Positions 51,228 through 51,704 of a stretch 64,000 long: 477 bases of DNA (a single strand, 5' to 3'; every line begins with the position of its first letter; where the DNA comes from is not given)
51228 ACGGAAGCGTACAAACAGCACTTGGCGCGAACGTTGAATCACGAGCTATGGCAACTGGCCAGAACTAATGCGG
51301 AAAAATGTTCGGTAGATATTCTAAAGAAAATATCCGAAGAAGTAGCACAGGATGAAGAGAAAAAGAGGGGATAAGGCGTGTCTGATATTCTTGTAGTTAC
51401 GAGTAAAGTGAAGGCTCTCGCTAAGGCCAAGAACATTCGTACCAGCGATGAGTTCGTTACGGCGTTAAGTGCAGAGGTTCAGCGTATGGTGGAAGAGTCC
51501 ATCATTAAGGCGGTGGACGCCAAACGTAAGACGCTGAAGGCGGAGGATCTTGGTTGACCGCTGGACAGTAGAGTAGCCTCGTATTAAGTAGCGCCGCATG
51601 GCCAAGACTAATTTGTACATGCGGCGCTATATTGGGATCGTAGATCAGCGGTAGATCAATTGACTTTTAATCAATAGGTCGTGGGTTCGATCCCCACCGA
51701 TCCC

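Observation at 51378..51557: Unannotated 59-codon gene encoding a histone-fold protein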

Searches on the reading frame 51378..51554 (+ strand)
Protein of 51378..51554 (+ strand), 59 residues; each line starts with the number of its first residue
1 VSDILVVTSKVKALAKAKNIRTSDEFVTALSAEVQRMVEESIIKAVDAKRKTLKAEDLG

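Call 4: search_protein_families(library=pfam, proteins=[window:51378-51554:+], max_evalue=10)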
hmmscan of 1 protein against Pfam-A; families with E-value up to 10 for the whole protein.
seq(59 aa): 1 family
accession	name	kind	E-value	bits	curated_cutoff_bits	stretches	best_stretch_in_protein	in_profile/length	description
PF25756.1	TPR_INTS8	-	0.1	11.7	27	1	5-41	65-102/488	INTS8, TPR repeats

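Call 5: search_solved_structures(query=window:51378-51554:+, max_evalue=10, show_alignments=4)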
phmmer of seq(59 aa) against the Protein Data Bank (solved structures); distinct sequences matched with E-value up to 10: 12.
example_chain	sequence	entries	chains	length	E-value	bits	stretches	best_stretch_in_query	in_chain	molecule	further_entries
9f2c_A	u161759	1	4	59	2.1e-05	27.6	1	5-56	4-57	hypothetical protein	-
9qt0_A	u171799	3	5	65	6.8e-05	26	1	3-57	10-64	DUF1931 domain-containing protein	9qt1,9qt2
8fvx_A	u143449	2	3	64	8.5e-05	25.7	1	1-58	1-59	CBFD_NFYB_HMF domain-containing protein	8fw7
8cmp_A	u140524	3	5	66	9.5e-05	25.6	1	1-58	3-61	CBFD_NFYB_HMF domain-containing protein | Transcription factor CBF/NF-Y/archaeal histone domain-containing protein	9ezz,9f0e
5od2_A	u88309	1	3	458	0.17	15.5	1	10-47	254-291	Bifunctional ADP-specific glucokinase/phosphofructokinase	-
8zpx_B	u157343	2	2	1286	0.4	14.4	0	12-51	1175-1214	ABC transporter B family member 1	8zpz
9juj_A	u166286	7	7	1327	0.44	14.2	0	12-51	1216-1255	ABC transporter B family member 1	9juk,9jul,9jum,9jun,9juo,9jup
1b67_A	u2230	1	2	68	0.49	14.1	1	17-58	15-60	PROTEIN (HISTONE HMFA)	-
1hta_A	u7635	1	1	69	0.49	14.1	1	17-58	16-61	HISTONE HMFA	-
4f4c_A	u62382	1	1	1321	0.9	13.3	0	12-50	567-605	Multidrug resistance protein pgp-1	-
8zq4_B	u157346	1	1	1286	2.4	12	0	12-51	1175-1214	ABC transporter B family member 1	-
7unj_A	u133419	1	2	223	4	11.3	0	19-42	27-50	SP1-ZnPPaM designed chlorophyll dimer protein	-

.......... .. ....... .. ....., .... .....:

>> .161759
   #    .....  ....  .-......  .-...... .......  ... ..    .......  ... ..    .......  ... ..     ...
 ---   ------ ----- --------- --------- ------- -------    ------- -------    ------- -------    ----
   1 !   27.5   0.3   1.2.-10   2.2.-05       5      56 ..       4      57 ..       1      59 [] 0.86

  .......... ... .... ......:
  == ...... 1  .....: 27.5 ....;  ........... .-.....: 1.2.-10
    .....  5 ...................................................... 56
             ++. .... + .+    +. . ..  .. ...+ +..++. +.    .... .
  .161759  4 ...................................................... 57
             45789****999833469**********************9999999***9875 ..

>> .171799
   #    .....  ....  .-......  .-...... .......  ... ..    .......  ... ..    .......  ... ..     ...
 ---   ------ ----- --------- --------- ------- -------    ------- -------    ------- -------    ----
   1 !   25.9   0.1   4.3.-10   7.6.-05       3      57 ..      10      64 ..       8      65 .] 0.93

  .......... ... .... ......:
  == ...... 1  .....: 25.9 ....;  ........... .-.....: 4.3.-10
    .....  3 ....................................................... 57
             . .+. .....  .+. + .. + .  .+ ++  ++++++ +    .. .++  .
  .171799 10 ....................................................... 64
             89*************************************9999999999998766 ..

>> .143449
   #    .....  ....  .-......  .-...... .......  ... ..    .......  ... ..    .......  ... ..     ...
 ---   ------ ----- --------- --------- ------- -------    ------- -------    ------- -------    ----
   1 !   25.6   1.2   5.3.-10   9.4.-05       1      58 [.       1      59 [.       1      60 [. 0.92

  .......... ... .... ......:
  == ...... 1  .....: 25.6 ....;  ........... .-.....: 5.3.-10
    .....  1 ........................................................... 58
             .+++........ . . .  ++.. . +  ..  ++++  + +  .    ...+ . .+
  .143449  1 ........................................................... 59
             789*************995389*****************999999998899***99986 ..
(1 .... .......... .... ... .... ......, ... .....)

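Call 6: search_protein_families(library=phrogs, proteins=[window:51378-51554:+], max_evalue=10)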
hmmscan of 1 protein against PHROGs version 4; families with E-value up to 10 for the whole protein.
seq(59 aa): 3 families
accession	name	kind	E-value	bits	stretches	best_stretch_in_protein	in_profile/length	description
phrog_18412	-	head and packaging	0.025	15.1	1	7-53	86-132/229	minor head protein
phrog_29852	-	unknown function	0.11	13.8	1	21-54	2-35/70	-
phrog_38257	-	unknown function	0.52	11.5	1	32-52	13-33/41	-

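Call 9: search_dna_similar(query=window:51378-51554:+, collection=phages, mode=protein, max_evalue=0.01, max_rows=40)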
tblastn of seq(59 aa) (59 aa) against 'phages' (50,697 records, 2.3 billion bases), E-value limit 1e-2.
No match.

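Call 14: find_homologous_proteins(query=window:51378-51554:+, max_evalue=0.001)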
Query seq(59 aa) (59 aa): 8 proteins with E <= 0.001 among 10 candidates.
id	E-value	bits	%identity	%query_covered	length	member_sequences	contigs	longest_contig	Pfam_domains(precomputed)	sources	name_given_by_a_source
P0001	8.6e-26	104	98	100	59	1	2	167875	-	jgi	jgi:histone H3/H4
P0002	1.2e-17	79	78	100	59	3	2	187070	-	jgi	-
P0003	1.9e-17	79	76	100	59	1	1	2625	-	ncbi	-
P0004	6.7e-17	77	78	100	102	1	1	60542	-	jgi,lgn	-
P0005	1.7e-16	76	75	100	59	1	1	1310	-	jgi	jgi:histone H3/H4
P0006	9.0e-16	73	74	98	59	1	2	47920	-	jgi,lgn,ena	-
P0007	7.4e-15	71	74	98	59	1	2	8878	-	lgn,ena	-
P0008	1.1e-11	61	62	98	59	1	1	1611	-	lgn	-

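Call 18: find_homologous_proteins(query=A1, max_evalue=0.001)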
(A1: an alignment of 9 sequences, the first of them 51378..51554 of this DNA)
Query A1 (9 sequences) (59 aa, profile of the alignment): 557 proteins with E <= 0.001 among 1297 candidates; the best 120 are listed.
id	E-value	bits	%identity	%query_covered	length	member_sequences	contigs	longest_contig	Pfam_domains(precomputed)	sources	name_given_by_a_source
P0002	5.2e-33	131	78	100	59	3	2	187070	-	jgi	-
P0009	1.4e-32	129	76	100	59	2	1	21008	-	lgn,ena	-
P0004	2.9e-32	128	78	100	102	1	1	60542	-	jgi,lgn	-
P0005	3.4e-32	128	75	100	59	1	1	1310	-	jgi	jgi:histone H3/H4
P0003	8.7e-32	127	76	100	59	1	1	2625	-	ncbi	-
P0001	1.7e-30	123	98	100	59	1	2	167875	-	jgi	jgi:histone H3/H4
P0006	3.6e-30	122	74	98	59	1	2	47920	-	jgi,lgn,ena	-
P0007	8.6e-30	120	74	98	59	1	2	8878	-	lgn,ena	-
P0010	2.8e-29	119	75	100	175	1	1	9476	-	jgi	jgi:hypothetical protein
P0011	6.3e-29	118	74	98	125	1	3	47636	-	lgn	-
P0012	1.1e-27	114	68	100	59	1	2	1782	-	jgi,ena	-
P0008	1.2e-26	110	62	98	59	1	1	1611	-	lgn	-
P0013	1.3e-23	101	66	98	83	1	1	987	-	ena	-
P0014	5.8e-23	99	63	100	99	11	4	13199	-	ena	-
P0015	8.2e-23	98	60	98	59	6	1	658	-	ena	-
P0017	5.6e-22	95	60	98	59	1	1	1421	-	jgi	jgi:histone H3/H4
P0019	4.0e-21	93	60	98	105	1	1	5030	-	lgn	-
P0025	1.9e-18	84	52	98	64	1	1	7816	-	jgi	jgi:histone H3/H4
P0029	9.1e-18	82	57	98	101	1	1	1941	-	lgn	-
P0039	2.5e-16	77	55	98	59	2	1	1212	-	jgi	jgi:histone H3/H4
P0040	3.1e-16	77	53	100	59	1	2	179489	-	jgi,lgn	jgi:histone H3/H4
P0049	5.4e-14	70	47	98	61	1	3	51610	-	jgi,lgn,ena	-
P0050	7.2e-14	69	51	97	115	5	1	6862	-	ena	-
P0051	7.2e-14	69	45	98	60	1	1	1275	-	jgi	jgi:histone H3/H4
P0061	3.5e-13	67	46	98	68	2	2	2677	PF00808.30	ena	-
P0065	6.3e-13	66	51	97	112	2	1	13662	-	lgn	-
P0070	8.8e-13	66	44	98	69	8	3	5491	-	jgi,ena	jgi:histone H3/H4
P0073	2.6e-12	64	47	98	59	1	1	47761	-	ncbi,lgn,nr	ncbi:MAG: hypothetical protein JW871_05960 [Endomicrobiales bacterium]|nr:hypothetical protein [Endo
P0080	5.8e-12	63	42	98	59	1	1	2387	-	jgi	jgi:histone H3/H4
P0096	8.1e-11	60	46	98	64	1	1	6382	-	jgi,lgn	jgi:histone H3/H4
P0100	1.0e-10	59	47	98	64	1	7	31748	PF00808.30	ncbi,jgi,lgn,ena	jgi:histone H3/H4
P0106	1.4e-10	59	44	98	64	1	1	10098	PF00808.30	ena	-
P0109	1.5e-10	59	46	98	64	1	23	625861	PF00808.30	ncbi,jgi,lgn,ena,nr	ncbi:MAG: NFYB/HAP3 family transcription factor subunit [Deltaproteobacteria bacterium]|jgi:histone 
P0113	1.7e-10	59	46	98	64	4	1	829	PF00808.30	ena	-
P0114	1.8e-10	59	42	98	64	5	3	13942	-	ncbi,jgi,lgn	jgi:histone H3/H4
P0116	2.0e-10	58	46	98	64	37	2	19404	-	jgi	jgi:histone H3/H4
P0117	2.4e-10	58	42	98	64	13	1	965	-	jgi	jgi:histone H3/H4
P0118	2.4e-10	58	46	98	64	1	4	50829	PF00808.30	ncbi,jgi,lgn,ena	jgi:histone H3/H4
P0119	2.5e-10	58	46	98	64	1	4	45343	PF00808.30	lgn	-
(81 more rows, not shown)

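Call 19: find_encoding_contigs(protein=P0002, flank=6000, max_places=3)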
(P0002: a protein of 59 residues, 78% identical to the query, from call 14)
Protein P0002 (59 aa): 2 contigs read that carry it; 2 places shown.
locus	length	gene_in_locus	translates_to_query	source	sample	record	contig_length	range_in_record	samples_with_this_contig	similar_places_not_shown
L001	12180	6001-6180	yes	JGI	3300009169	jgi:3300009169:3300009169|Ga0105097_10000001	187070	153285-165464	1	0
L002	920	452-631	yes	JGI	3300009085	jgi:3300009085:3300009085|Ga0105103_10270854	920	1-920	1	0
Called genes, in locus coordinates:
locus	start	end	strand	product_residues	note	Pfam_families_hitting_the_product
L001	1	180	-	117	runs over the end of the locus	PF00072:Response_reg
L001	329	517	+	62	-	-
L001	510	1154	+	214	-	PF18406:DUF1281_C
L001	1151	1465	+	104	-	-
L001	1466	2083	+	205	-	-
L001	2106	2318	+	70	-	-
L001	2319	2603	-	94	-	-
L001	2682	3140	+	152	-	-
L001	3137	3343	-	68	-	-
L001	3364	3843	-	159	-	-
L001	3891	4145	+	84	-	-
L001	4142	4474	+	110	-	-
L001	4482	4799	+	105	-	-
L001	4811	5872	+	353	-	PF00092:VWA, PF13519:VWA_2 (weak), PF25106:VWA_4 (weak)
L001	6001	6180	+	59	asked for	-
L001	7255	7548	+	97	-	-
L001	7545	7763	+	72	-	-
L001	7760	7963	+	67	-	-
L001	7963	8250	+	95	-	-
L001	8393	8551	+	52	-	-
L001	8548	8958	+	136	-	-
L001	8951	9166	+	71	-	-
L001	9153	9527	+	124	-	-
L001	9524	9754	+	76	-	-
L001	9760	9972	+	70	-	-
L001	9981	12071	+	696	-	PF13589:HATPase_c_3 (weak)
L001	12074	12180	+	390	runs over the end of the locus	PF26926:Phage_T4_rIIB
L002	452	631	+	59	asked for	-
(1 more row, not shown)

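Call 29: search_protein_representatives(alignment_id=A1)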
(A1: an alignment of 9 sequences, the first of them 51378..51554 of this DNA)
Query: 9 sequences, 59 profile positions. Proteins with E-value up to 0.001 (for the whole library): 887; up to 1e-10: 79; up to 1e-30: 0. The best 150 are listed.
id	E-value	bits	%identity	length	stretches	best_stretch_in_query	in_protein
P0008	3.8e-27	110.3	-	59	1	1-59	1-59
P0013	4.2e-24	100.5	-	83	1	1-58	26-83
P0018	7.5e-22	93.3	-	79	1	1-59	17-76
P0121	2.9e-20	88.2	-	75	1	1-58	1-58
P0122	2.1e-19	85.5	-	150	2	3-58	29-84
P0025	5.9e-19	84.0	-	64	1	1-58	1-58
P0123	6.7e-19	83.8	-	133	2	3-58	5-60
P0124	1.7e-18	82.6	-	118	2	6-58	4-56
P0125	2.9e-18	81.8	-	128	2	2-57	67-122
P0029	2.9e-18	81.8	-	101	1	1-58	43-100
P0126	7.5e-18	80.5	-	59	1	1-58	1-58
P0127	1.6e-17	79.4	-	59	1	1-59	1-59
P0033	1.9e-17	79.2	-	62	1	1-58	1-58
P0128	2.5e-17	78.8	-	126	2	3-58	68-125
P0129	5.1e-17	77.8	-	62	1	1-58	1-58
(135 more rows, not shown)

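Call 30: find_encoding_contigs(protein=P0001, flank=3000, max_places=3)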
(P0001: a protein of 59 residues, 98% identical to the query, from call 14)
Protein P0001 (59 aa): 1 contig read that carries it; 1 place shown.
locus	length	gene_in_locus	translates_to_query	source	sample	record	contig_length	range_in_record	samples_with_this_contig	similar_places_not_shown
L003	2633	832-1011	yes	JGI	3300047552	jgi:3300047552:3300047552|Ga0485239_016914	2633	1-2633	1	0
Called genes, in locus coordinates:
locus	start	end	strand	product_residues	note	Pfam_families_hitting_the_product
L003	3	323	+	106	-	?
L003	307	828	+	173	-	-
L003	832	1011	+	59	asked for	-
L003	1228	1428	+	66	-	-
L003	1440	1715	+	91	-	-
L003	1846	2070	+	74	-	-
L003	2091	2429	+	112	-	-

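Call 31: find_encoding_contigs(protein=P0006, flank=6000, max_places=2)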
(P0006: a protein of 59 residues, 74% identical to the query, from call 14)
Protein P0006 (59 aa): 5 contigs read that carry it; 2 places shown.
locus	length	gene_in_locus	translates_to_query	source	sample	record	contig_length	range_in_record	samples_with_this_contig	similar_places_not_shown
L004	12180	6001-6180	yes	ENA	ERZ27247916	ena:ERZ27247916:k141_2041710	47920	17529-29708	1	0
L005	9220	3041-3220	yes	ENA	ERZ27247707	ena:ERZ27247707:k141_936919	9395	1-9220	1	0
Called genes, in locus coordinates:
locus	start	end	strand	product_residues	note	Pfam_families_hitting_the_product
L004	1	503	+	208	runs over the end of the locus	-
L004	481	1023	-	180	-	PF13091:PLDc_2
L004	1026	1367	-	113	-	-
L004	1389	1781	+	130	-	-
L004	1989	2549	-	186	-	-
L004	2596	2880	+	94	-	-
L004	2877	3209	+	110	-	-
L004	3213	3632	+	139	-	-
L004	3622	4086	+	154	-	-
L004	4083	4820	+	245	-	PF10544:T5orf172 (weak), PF13455:MUG113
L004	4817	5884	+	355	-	PF00092:VWA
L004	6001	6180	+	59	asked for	-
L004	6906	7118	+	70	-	-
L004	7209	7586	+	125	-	-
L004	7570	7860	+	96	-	-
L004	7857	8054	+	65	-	-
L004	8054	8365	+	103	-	-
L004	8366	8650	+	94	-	-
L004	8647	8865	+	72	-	-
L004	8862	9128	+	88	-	-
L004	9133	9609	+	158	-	PF25185:Tad3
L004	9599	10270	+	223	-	PF24746:DUF7694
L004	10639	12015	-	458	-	PF13298:LigD_N, PF01068:DNA_ligase_A_M, PF09414:RNA_ligase (weak), PF14743:DNA_ligase_OB_2 (weak)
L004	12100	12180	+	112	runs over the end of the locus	-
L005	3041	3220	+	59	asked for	-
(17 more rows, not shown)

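Call 32: find_encoding_contigs(protein=P0040, flank=6000, max_places=2)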
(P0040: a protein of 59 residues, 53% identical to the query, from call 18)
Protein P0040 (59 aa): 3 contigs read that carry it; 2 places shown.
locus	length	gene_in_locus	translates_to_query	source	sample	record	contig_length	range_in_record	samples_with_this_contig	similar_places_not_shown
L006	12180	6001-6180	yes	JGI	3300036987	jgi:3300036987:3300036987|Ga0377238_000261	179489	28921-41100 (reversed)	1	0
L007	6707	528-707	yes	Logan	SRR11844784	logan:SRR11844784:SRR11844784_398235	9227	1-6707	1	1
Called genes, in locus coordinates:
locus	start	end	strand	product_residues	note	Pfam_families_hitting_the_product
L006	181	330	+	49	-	-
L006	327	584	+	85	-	-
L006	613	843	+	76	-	-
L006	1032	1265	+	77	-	-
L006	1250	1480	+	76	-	-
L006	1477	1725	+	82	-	-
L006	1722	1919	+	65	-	-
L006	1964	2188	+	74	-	-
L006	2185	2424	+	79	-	-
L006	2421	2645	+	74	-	-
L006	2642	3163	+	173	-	-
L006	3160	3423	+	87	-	-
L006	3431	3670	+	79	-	-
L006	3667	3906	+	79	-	-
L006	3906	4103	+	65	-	-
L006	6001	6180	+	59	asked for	-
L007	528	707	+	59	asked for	-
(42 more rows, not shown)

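Call 35: predict_structure(alignment_id=A2)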
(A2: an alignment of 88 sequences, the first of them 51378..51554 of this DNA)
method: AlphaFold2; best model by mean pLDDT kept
length: 59 residues; sequences in the alignment: 88
mean_pLDDT: 85.9   pTM: 0.59
mean pLDDT of the five models: 85.9, 84.5, 84.5, 81.1, 76.5
residues with pLDDT >= 90: 27; 70-90: 26; 50-70: 6; < 50: 0
segments of 3 or more residues with pLDDT < 50: none
pLDDT, mean of each block of 10 residues (from residue 1): 69 91 89 91 91 85
secondary structure, 60 per line:
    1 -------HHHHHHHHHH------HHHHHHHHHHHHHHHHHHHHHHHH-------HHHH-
elements in order: H8-17 H24-47 H55-58

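Call 39: find_related_loci(query=A1, collection=viral_contigs, flank=3000)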
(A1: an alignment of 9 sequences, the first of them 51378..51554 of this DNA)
Query A1 (59 aa) in viral_contigs; peptide patterns used: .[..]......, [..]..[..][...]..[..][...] (x = any residue, [..] = any of these).
13 stretches matched a pattern; 3 encode a relative of the query (tblastn E <= 1e-3); 3 distinct loci.
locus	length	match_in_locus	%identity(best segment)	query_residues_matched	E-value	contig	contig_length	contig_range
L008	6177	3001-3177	78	1-59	1e-26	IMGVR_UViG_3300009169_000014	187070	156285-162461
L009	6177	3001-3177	76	1-59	1e-25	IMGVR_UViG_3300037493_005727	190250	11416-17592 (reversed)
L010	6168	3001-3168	52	4-58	3e-11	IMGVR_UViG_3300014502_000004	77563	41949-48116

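Call 40: fold_search(model_id=the predicted structure, library=pdb)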
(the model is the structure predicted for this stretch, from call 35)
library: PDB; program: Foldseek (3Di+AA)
matches with E <= 10: 1307; with E <= 0.001: 2
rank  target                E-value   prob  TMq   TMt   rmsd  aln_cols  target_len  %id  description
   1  9ezz_B                6.9e-04  1.00  0.90  0.86   1.4        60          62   38  Bacterial histone protein HBb from Bdellovibrio bacteriovorus bound to DNA (released 2024-06-26)
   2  9qt0_A                6.9e-04  1.00  0.81  0.85   1.4        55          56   33  DNA-binding bacterial histone HLp from Leptospira perolatii (released 2025-12-24)
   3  8fvx                  1.3e-03  1.00  0.88  0.83   1.1        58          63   38  Histone from Bdellovibrio bacteriovorus (released 2023-08-30)
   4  9f0e_A                1.3e-03  1.00  0.88  0.88   1.1        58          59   38  Bacterial histone protein HBb from Bdellovibrio bacteriovorus bound to DNA (released 2024-06-26)
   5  9ezz_A                1.5e-03  1.00  0.89  0.86   1.0        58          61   38  Bacterial histone protein HBb from Bdellovibrio bacteriovorus bound to DNA (released 2024-06-26)
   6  9qt1_A                2.1e-03  1.00  0.81  0.83   1.4        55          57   33  Bacterial histone HLp from Leptospira perolatii bound to DNA (released 2025-12-24)
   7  9f2c_A                6.1e-03  1.00  0.79  0.80   1.5        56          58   43  Archaeal histone protein HTkC from Thermococcus kodakarensis (released 2024-10-02)
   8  8cmp                  6.9e-03  1.00  0.86  0.88   1.1        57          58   38  DNA-binding bacterial histone protein HBB from Bdellovibrio bacteriovorus (released 2024-03-06)
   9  9f2c_B                6.9e-03  1.00  0.77  0.80   1.5        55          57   44  Archaeal histone protein HTkC from Thermococcus kodakarensis (released 2024-10-02)
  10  1taf_B                5.0e-02  1.00  0.63  0.55   2.9        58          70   22  DROSOPHILA TBP ASSOCIATED FACTORS DTAFII42/DTAFII62 HETEROTETRAMER (released 1996-12-07)
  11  7z0o_A                5.0e-02  0.99  0.55  0.40   3.5        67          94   21  Structure of transcription factor UAF in complex with TBP and 35S rRNA promoter DNA (released 2022-04-27)
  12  9rif_B                7.9e-02  0.98  0.56  0.36   3.6        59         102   17  The histone fold domain heterodimer of oocyst rupture proteins 1 and 2 from Plasmodium berghei (released 2026-01-21)
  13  6y39_E                1.0e-01  0.98  0.55  0.40   3.6        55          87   24  HapE-P88L mutant CCAAT-binding complex from Aspergillus nidulans with cycA DNA (released 2020-05-27)
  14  3nqj_B                1.0e-01  0.96  0.53  0.47   3.8        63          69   17  Crystal structure of (CENP-A/H4)2 heterotetramer (released 2010-08-25)
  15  7x57_B                1.1e-01  1.00  0.66  0.55   2.5        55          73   24  Cryo-EM structure of human subnucleosome (closed form) (released 2022-11-16)
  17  5zbb_C                1.1e-01  0.97  0.58  0.41   3.4        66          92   21  Crystal structure of Rtt109-Asf1-H3-H4 complex (released 2018-07-25)
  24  5zba_C                1.3e-01  0.97  0.58  0.41   3.3        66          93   21  Crystal structure of Rtt109-Asf1-H3-H4-CoA complex (released 2018-07-25)
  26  3nqu_B                1.4e-01  0.99  0.68  0.61   3.1        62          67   22  Crystal structure of partially trypsinized (CENP-A/H4)2 heterotetramer (released 2010-08-25)
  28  1aoi_F                1.4e-01  0.99  0.66  0.48   3.4        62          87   21  COMPLEX BETWEEN NUCLEOSOME CORE PARTICLE (H3,H4,H2A,H2B) AND 146 BP LONG DNA FRAGMENT (released 1998-09-30)
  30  6kxv_A                1.4e-01  0.97  0.58  0.41   3.2        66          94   18  Crystal structure of a nucleosome containing Leishmania histone H3 (released 2020-07-22)
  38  2yfv_B                1.5e-01  0.96  0.55  0.47   3.2        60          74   17  The heterotrimeric complex of Kluyveromyces lactis Scm3, Cse4 and H4 (released 2011-05-25)
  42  5c3i_C                1.6e-01  0.99  0.65  0.51   2.7        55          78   24  Crystal structure of the quaternary complex of histone H3-H4 heterodimer with chaperone ASF1 and the replicative helic (released 2015-07-29)
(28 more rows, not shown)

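Call 50: find_encoding_contigs(protein=P0073, flank=8000, max_places=1)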
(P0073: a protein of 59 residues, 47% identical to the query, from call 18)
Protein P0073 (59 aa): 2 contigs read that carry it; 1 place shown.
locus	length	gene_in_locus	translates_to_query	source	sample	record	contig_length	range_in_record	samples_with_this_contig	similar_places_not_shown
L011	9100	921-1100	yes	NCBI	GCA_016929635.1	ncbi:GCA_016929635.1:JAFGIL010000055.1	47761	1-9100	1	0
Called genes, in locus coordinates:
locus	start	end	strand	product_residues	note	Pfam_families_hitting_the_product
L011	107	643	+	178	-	PF13091:PLDc_2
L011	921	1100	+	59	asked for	-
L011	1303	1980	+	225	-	PF12705:PDDEXK_1 (weak)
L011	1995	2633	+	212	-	PF21088:MS_channel_1st, PF00924:MS_channel_2nd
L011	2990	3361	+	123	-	PF00072:Response_reg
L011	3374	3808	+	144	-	-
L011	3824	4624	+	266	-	-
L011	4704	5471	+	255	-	PF02146:SIR2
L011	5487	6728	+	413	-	-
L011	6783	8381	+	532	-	PF14417:MEDS, PF06745:ATPase (weak), PF08447:PAS_3, PF13426:PAS_9 (faint), PF08447:PAS_3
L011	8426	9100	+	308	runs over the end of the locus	PF02511:Thy1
